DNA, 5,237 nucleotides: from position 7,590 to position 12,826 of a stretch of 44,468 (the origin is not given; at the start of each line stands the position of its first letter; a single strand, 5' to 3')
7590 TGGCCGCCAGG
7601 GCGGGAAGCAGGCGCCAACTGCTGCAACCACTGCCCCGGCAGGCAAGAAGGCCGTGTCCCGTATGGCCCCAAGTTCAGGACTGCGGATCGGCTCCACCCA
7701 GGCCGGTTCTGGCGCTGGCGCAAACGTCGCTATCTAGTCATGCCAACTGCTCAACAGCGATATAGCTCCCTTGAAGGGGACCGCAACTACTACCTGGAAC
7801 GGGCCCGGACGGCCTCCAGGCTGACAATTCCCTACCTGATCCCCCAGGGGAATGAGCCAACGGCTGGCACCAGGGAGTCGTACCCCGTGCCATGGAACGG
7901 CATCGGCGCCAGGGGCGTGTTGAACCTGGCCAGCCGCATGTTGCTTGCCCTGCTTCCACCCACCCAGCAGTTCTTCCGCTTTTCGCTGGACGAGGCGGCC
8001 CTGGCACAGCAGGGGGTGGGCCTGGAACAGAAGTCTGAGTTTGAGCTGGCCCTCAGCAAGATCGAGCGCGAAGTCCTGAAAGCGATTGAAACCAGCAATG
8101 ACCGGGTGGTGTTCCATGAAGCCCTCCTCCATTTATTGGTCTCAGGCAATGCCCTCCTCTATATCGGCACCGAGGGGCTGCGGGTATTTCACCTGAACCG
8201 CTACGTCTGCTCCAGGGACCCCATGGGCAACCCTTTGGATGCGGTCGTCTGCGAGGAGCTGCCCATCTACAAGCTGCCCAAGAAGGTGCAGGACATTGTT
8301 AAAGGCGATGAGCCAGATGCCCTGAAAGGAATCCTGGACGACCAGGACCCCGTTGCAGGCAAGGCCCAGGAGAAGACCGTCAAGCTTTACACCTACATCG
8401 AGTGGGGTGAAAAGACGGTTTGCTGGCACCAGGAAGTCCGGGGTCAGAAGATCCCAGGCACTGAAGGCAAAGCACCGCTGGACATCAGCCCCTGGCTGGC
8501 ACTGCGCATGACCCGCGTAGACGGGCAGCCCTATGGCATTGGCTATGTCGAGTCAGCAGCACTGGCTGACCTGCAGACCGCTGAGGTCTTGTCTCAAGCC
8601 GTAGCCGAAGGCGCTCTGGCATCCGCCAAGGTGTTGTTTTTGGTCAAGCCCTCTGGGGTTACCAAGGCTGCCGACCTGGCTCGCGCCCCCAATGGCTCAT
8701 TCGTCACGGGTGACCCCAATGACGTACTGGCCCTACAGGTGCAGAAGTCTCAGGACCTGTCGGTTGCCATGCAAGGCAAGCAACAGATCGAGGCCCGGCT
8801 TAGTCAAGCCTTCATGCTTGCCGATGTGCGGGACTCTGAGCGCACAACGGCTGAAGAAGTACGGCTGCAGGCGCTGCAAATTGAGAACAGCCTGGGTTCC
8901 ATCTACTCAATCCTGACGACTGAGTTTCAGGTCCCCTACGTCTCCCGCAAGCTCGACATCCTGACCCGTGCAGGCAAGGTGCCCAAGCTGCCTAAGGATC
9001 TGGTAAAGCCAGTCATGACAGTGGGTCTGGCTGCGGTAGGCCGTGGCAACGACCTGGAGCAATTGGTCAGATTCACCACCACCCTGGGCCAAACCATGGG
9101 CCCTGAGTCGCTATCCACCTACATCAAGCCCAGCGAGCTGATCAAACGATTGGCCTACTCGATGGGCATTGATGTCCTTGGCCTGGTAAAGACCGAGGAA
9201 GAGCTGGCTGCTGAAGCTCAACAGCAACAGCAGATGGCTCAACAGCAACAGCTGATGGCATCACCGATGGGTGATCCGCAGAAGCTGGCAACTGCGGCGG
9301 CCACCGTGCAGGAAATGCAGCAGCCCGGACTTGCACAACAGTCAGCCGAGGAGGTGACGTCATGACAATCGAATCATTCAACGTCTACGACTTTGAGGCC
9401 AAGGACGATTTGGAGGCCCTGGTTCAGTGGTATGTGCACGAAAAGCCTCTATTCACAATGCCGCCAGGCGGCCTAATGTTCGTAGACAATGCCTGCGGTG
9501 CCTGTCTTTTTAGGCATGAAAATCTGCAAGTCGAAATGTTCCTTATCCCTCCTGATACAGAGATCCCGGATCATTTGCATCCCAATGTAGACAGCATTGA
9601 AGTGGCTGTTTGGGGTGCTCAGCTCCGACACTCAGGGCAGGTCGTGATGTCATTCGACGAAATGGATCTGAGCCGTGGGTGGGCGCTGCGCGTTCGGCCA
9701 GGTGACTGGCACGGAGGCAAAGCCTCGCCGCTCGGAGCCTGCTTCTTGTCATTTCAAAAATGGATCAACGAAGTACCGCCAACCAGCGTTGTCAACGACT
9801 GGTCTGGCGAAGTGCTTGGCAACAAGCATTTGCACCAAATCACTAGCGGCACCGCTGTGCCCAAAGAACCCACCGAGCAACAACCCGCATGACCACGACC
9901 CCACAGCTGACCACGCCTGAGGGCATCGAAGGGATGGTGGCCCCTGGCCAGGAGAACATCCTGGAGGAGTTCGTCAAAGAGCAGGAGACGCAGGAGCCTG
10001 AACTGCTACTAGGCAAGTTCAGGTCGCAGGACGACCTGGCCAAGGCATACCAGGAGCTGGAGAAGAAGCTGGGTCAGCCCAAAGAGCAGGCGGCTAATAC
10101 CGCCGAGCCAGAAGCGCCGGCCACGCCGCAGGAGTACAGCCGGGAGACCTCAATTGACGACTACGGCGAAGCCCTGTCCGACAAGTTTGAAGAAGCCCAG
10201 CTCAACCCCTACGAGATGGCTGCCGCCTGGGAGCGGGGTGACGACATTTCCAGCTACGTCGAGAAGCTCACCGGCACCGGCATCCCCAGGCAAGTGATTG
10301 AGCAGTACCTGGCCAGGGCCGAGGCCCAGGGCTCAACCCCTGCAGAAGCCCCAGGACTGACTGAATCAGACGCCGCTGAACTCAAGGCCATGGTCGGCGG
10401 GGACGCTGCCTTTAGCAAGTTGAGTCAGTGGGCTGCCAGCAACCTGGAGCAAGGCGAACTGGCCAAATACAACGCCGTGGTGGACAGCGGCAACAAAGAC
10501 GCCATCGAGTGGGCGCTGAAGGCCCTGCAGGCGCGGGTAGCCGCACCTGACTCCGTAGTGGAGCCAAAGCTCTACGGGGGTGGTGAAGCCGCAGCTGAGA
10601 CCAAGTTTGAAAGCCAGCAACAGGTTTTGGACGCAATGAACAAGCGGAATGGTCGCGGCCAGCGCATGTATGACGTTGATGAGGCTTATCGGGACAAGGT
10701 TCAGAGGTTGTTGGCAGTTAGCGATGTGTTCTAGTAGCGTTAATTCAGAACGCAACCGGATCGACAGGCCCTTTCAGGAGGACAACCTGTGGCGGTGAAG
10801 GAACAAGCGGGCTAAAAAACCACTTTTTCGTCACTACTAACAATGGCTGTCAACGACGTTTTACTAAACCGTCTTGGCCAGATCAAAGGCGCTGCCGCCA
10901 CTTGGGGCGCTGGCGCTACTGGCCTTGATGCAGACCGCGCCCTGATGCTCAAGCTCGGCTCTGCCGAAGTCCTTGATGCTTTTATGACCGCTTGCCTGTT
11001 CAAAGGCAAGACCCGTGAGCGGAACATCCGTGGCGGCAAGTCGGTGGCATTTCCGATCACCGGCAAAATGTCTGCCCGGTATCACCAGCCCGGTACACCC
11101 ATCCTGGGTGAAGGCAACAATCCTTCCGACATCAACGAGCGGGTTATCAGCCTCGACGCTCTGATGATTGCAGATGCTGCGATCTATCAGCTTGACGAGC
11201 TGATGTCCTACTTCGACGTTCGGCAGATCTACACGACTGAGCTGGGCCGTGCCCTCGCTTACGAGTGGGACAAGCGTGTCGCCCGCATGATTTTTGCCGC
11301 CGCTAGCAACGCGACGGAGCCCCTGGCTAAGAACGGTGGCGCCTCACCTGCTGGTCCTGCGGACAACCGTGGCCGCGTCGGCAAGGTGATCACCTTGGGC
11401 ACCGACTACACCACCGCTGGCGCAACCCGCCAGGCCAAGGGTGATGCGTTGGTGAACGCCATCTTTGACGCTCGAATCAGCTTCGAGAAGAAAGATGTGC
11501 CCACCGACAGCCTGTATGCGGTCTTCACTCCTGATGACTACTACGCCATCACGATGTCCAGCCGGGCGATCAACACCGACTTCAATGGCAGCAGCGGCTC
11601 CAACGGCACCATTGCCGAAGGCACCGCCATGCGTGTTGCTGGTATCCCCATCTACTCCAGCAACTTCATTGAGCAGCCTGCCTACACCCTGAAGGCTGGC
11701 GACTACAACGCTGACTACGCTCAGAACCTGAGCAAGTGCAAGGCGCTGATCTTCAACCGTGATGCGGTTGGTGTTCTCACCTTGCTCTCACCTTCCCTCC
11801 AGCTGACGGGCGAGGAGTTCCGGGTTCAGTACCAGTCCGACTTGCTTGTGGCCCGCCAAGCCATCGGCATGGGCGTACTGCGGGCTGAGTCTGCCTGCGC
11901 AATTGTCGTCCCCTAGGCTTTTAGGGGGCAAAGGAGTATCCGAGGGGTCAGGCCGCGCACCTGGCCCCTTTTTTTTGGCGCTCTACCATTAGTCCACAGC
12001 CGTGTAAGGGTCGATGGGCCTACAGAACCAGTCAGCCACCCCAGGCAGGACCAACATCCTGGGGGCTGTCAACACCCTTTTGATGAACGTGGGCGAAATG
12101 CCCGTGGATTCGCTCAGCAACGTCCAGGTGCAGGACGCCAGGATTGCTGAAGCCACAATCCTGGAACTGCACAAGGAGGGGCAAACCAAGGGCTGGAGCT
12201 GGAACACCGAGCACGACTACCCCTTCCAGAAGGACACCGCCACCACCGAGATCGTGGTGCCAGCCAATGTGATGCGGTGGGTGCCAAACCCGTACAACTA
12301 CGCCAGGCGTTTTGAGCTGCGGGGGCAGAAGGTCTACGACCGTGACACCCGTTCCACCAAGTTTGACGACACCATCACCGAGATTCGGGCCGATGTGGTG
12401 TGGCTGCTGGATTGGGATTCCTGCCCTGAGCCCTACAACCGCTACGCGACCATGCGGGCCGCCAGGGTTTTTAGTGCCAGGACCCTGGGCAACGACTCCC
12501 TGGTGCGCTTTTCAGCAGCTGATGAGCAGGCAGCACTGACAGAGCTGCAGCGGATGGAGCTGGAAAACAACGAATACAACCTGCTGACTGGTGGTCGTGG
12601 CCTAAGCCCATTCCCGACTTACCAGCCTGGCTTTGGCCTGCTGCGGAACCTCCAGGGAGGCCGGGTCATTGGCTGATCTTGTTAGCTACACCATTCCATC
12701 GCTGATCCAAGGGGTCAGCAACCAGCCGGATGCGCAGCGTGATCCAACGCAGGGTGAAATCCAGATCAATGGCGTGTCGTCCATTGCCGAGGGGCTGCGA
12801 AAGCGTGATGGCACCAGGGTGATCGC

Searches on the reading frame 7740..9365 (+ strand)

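Call 8: search_protein_families(library=pfam, proteins=[window:7740-9365:+], max_evalue=0.05)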
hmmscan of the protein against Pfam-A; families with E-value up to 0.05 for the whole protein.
window:7740-9365:+ (541 aa): 1 family
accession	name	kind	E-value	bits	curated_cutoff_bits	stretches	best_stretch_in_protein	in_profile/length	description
PF12236.14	Head-tail_con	-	2e-67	228.2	27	1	3-478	3-485/489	Bacteriophage head to tail connecting protein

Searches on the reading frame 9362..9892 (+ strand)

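Call 29: search_protein_families(library=pfam, proteins=[window:9362-9892:+], max_evalue=0.05)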
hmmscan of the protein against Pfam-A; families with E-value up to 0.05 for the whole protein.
window:9362-9892:+ (176 aa): 1 family
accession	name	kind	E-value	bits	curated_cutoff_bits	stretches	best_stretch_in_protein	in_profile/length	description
PF07883.17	Cupin_2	-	0.047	13.8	27.2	0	60-118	3-55/70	Cupin domain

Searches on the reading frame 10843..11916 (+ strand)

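Call 8: search_protein_families(library=pfam, proteins=[window:10843-11916:+], max_evalue=0.05)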
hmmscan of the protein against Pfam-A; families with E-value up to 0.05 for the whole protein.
window:10843-11916:+ (357 aa): 1 family
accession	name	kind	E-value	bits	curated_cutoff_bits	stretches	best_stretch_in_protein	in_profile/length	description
PF21703.3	Gp10A-like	-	4.4e-41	141.9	27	1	70-355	2-279/279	Major capsid protein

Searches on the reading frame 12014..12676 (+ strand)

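Call 29: search_protein_families(library=pfam, proteins=[window:12014-12676:+], max_evalue=0.05)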
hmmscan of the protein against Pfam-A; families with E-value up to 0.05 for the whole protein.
window:12014-12676:+ (220 aa): 1 family
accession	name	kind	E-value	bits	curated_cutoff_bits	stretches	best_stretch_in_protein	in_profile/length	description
PF17212.9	Tube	-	1.3e-37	129.8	22.3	1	16-188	1-169/169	Tail tubular protein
